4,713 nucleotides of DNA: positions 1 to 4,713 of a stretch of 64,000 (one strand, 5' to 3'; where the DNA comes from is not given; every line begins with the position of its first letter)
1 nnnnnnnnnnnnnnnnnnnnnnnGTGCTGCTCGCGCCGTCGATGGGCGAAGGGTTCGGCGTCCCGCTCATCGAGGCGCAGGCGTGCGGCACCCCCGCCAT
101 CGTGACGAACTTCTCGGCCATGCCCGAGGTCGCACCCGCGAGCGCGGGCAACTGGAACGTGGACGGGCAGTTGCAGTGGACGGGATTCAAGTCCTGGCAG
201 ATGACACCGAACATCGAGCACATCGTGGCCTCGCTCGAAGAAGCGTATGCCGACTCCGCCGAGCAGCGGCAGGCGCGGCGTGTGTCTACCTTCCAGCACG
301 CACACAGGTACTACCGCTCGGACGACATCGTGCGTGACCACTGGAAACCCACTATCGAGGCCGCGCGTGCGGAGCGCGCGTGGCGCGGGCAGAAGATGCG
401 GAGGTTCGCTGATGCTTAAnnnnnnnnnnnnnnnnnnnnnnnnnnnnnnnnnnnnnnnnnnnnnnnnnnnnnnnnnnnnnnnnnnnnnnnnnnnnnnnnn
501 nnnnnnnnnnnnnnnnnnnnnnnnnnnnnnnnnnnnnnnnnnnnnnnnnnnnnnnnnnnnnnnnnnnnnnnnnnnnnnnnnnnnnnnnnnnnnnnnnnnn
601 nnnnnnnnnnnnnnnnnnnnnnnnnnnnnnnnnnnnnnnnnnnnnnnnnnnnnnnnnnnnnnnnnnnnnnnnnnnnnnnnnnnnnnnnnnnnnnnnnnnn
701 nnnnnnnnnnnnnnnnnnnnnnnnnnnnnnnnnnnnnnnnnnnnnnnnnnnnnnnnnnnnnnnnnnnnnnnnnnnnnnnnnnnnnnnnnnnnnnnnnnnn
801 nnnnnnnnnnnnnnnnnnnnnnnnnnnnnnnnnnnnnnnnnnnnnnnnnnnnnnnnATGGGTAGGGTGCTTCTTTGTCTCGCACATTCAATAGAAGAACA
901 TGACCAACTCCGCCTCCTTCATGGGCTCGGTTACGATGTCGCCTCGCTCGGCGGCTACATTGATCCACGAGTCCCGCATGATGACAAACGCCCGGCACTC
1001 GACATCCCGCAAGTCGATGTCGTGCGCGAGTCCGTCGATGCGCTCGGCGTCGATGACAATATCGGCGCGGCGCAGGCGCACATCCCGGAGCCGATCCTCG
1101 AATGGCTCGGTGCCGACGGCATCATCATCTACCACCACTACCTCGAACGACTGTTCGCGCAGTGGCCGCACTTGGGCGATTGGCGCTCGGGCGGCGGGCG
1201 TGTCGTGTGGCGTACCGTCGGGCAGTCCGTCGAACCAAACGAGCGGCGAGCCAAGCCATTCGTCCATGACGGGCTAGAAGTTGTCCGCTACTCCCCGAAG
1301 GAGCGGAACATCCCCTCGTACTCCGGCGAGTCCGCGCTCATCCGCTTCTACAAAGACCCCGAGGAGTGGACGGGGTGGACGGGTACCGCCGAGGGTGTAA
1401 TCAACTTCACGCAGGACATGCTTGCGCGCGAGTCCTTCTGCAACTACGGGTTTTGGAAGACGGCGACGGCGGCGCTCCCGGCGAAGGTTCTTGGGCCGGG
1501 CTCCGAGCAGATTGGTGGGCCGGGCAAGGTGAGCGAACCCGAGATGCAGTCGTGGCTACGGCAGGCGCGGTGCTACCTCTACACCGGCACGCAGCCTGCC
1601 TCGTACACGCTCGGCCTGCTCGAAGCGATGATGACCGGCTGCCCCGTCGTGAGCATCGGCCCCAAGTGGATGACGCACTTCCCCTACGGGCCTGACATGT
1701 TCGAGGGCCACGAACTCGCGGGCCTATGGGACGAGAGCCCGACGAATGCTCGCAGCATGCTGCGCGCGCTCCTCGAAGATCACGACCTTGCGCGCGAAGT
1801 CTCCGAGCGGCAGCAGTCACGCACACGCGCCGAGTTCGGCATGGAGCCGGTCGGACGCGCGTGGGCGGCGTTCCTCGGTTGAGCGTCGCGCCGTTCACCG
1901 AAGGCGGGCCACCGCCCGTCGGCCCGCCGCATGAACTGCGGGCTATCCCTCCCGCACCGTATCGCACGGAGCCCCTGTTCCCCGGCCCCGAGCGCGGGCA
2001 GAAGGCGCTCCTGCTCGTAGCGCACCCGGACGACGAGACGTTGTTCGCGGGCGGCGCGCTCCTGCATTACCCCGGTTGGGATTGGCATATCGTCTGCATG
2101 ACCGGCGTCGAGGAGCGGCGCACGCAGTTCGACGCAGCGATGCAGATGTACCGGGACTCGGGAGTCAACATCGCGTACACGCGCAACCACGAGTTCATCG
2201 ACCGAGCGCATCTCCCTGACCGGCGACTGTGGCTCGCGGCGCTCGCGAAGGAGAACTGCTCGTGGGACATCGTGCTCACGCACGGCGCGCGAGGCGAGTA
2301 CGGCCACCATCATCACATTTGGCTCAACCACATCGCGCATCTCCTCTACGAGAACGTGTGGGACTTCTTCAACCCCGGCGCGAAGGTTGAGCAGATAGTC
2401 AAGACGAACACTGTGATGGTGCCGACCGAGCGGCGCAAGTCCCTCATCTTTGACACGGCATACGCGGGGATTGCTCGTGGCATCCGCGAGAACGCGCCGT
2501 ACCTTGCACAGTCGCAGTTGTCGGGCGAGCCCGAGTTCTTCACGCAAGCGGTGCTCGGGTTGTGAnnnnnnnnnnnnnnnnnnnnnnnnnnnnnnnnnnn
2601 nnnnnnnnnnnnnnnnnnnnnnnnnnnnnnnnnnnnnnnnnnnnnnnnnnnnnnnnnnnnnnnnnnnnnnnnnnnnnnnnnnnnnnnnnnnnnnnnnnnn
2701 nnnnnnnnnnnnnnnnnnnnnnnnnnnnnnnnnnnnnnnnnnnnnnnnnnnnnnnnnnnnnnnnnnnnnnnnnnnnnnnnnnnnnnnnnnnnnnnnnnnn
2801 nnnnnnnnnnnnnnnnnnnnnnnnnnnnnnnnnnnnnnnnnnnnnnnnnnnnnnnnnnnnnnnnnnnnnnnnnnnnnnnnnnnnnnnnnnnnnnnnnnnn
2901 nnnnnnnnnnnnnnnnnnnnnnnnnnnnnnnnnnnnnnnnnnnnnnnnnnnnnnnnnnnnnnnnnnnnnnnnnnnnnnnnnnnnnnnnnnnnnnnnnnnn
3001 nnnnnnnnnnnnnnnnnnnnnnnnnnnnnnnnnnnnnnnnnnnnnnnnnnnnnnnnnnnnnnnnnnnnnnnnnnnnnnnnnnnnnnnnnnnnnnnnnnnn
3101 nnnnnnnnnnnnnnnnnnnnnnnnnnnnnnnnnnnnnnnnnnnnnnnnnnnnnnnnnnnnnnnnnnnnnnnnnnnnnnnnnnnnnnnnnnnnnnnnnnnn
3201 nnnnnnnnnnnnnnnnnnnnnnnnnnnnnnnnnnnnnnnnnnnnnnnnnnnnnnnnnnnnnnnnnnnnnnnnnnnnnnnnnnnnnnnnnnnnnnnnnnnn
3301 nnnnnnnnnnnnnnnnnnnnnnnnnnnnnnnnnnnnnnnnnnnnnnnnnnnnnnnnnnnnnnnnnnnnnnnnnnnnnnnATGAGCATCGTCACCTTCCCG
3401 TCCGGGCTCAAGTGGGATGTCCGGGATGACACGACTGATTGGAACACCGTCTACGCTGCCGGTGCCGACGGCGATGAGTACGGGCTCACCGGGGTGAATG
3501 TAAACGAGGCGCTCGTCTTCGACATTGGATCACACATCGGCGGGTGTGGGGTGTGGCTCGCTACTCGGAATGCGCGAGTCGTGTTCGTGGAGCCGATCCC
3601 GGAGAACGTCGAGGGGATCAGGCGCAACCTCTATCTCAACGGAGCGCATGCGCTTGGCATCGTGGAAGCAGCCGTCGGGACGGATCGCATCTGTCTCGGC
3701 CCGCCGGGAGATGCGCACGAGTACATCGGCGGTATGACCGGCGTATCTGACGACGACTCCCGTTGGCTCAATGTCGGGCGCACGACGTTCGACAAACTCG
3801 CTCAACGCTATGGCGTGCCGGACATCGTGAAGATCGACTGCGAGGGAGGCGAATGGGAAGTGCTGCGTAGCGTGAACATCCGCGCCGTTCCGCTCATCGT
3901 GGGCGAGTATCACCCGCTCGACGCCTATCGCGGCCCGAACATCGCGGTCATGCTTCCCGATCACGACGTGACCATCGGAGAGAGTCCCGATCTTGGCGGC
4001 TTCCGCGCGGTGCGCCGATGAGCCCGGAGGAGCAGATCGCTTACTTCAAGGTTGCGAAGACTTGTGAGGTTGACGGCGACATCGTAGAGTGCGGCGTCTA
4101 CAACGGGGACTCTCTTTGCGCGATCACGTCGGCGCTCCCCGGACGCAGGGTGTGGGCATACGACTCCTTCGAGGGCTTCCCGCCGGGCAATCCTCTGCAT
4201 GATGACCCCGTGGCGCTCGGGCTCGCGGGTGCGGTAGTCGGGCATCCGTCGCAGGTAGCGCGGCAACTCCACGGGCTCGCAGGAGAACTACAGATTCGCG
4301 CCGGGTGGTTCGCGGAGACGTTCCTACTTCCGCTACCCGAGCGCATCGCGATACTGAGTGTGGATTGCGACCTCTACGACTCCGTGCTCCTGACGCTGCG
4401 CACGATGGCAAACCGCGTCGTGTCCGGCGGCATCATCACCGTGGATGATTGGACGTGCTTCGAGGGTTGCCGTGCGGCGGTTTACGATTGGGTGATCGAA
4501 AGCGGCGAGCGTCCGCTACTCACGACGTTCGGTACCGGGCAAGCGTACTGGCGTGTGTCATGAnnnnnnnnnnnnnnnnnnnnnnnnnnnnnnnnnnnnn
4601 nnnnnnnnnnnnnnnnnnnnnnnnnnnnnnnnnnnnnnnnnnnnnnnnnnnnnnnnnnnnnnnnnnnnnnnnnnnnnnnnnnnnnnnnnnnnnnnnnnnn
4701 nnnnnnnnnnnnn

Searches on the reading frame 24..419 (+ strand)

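Call 44: search_protein_families(library=pfam, proteins=[window:24-419:+], max_evalue=0.01)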
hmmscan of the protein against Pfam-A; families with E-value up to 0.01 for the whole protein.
window:24-419:+ (131 aa): 3 families
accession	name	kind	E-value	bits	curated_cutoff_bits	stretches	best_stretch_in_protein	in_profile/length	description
PF00534.26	Glycos_transf_1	-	9.6e-09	35.4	26.4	1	2-38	96-132/172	Glycosyl transferases group 1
PF13692.12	Glyco_trans_1_4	-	1.9e-07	31.9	27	1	2-37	80-115/142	Glycosyl transferases group 1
PF20706.3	GT4-conflict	-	0.0065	15.9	26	1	2-31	285-314/385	Family 4 Glycosyltransferase in conflict systems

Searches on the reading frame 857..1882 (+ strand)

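Call 12: search_protein_families(library=pfam, proteins=[window:857-1882:+], max_evalue=0.001)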
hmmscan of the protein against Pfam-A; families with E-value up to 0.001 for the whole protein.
window:857-1882:+ (341 aa): 1 family
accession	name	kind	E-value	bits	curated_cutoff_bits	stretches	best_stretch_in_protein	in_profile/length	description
PF13524.12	Glyco_trans_1_2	-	2.7e-05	24.6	25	1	208-328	16-134/144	Glycosyl transferase-like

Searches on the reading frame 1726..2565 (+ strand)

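Call 12: search_protein_families(library=pfam, proteins=[window:1726-2565:+], max_evalue=0.001)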
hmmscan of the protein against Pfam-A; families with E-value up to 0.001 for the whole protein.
window:1726-2565:+ (279 aa): 1 family
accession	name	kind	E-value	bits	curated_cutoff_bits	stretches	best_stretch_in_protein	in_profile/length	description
PF02585.22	PIG-L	-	2.7e-08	34.8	28.2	1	95-201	1-122/129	GlcNAc-PI de-N-acetylase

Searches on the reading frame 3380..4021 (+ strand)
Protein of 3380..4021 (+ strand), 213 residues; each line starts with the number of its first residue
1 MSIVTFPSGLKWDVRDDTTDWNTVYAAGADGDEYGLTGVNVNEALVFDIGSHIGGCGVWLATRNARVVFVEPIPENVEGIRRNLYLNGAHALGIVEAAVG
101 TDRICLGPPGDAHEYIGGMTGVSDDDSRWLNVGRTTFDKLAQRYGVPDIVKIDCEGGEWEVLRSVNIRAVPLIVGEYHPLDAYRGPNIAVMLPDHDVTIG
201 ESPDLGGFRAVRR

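Call 93: search_protein_families(library=pfam, proteins=[window:3380-4021:+], max_evalue=0.01)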
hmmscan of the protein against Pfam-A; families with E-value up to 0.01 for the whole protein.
window:3380-4021:+ (213 aa): 1 family
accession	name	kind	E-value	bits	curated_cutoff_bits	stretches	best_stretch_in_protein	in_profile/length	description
PF05050.19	Methyltransf_21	-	8.8e-10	39.4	22.7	1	48-186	1-156/173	Methyltransferase FkbM domain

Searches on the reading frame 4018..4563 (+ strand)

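Call 93: search_protein_families(library=pfam, proteins=[window:4018-4563:+], max_evalue=0.01)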
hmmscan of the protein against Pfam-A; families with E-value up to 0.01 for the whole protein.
window:4018-4563:+ (181 aa): 2 families
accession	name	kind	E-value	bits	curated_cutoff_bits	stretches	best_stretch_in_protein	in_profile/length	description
PF05711.17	TylF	-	3.4e-23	82.7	23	1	15-179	88-263/264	Macrocin-O-methyltransferase (TylF)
PF13578.12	Methyltransf_24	-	5.9e-09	37.2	26.3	1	23-145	1-105/105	Methyltransferase domain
